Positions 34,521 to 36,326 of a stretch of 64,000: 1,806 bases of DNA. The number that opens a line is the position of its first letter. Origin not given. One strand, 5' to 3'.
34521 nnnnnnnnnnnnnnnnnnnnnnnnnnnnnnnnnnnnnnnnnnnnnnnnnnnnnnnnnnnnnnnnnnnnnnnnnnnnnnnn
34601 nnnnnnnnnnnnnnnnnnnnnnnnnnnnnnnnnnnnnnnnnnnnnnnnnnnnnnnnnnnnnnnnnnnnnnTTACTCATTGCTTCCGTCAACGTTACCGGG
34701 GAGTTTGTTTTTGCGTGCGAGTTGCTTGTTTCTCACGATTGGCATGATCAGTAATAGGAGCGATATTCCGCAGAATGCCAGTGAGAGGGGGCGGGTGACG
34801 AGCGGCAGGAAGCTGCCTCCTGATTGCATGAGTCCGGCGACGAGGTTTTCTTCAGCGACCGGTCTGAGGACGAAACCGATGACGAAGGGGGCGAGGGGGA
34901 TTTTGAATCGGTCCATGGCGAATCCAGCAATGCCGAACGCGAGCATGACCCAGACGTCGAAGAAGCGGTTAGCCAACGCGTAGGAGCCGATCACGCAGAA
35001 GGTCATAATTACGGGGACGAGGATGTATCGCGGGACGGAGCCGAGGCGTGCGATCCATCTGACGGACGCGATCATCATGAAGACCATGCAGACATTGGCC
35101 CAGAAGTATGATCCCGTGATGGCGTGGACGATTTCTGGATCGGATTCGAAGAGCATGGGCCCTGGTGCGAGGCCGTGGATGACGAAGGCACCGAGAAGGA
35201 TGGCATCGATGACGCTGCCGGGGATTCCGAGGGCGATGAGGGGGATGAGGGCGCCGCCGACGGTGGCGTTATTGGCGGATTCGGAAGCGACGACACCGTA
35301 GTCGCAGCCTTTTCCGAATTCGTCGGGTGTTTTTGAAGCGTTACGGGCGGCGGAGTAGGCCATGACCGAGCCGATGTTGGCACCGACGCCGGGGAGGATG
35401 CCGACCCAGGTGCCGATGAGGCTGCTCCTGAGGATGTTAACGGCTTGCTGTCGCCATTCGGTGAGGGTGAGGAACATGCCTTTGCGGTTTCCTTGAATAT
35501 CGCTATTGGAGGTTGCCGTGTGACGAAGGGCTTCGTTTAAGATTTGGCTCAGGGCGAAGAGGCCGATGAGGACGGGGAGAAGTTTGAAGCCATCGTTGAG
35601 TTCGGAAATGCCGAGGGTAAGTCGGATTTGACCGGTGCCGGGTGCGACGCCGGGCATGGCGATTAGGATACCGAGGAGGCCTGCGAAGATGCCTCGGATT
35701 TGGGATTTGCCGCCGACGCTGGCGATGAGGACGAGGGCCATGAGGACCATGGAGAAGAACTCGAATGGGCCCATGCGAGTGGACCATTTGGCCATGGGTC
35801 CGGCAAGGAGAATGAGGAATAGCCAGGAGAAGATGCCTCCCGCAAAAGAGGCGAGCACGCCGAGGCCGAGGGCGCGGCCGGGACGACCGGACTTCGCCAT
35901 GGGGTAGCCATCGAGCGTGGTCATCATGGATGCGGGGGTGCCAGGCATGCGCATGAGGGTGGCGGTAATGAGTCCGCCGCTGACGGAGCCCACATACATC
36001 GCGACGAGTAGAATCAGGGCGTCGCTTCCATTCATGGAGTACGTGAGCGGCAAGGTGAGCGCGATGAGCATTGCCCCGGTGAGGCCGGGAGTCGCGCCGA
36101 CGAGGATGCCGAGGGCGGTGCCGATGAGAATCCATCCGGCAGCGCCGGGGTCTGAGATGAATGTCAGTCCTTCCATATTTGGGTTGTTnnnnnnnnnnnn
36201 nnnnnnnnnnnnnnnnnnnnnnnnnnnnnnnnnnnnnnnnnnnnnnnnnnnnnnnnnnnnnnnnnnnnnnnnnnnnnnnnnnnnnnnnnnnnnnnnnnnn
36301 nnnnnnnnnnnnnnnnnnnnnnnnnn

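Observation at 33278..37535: TTT transporter operon translationally coupled to a leaderless (cytoplasmic) sulfatase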

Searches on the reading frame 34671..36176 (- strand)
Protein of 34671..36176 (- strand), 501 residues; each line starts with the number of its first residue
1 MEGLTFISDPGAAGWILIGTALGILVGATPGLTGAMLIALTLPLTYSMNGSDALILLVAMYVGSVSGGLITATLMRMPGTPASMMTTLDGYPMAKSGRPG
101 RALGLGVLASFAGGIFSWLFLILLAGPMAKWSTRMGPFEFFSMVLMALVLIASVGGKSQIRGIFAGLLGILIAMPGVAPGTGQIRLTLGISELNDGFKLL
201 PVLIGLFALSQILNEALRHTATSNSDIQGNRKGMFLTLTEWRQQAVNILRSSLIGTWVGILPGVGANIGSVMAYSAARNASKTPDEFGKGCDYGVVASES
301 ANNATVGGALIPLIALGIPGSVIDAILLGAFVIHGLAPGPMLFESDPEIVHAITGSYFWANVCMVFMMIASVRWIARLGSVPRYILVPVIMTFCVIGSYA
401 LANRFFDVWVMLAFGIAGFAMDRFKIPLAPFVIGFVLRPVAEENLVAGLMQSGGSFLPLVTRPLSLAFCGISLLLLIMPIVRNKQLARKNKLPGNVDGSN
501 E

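Call 4: search_protein_families(library=pfam, proteins=[window:34671-36176:-])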
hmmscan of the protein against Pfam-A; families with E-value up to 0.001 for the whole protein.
window:34671-36176:- (501 aa): 1 family
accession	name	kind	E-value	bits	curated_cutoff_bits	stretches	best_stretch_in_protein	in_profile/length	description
PF01970.21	TctA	-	9.5e-144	479.6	28.9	1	15-433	3-423/423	Tripartite tricarboxylate transporter TctA family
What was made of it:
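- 34671..36176 (-): tctA, the large permease subunit (501 aa). Pfam TctA E 9.5e-144, profile positions 3-423 of 423 (call 4).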

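Call 40: search_protein_families(library=ncbifam, proteins=[window:34671-36176:-], max_evalue=0.00001)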
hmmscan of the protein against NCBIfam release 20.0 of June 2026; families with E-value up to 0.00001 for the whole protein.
window:34671-36176:- (501 aa): 0 families

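Call 43: find_related_loci(query=window:34671-36176:-, collection=metagenome_contigs, flank=5000)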
Query window:34671-36176:- (501 aa) in metagenome_contigs; peptide patterns used: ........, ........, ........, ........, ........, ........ (x = any residue, [..] = any of these).
50 stretches matched a pattern; 2 encode a relative of the query (tblastn E <= 1e-3); 2 distinct loci.
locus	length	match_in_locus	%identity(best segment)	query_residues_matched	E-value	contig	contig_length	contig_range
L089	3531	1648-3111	66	2-491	0e+0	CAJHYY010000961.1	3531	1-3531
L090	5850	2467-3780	42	9-445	2e-97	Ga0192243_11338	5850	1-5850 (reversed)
